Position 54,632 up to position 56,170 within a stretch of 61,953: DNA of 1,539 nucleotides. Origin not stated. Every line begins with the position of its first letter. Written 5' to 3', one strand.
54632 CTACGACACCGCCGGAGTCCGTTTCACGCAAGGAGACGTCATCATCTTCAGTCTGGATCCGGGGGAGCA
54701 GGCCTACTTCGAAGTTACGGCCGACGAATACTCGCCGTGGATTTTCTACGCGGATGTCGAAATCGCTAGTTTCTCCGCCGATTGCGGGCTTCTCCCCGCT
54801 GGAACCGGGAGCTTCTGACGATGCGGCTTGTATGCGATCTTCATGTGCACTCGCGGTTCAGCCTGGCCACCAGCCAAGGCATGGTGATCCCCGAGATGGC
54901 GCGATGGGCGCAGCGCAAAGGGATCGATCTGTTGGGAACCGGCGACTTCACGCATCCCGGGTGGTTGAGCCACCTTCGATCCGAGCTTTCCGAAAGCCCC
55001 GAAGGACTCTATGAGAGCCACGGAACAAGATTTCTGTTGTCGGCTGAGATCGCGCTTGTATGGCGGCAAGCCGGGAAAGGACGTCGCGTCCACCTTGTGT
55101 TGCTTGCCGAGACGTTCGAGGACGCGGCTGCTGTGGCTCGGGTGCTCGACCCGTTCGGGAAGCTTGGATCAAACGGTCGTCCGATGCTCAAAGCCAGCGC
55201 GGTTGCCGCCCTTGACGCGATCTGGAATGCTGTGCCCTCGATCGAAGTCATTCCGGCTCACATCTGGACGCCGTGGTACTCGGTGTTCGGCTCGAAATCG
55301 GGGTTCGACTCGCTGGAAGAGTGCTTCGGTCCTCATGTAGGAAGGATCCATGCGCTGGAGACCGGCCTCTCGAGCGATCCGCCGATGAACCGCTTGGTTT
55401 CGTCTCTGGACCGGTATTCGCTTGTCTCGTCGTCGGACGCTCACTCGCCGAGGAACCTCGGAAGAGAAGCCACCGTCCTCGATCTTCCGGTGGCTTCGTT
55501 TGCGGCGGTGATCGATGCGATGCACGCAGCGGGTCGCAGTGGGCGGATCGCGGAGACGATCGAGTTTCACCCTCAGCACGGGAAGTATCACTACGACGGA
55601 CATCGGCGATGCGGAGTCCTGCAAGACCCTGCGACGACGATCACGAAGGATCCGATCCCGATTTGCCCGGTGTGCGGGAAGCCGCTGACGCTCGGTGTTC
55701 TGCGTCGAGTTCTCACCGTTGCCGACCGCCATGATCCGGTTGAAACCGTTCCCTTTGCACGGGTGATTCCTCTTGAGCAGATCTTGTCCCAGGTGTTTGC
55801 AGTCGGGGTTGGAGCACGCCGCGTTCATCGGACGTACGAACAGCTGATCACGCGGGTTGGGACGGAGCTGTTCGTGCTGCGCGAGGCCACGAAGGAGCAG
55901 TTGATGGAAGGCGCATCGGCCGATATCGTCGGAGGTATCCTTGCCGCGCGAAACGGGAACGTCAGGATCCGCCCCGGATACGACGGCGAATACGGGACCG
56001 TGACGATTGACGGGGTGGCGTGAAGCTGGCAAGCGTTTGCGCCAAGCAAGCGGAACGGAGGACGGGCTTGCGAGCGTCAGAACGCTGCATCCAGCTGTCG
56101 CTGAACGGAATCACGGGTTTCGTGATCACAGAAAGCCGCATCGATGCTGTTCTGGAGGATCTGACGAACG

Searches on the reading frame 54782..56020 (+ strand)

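Call 13: search_protein_families(library=pfam, proteins=[window:54782-56020:+], max_evalue=0.01)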
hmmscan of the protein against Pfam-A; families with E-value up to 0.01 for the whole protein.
window:54782-56020:+ (413 aa): 1 family
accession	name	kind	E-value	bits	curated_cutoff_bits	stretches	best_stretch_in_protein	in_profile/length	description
PF13263.12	PHP_C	-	5.3e-05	23.1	21.3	1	215-249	19-53/56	PHP-associated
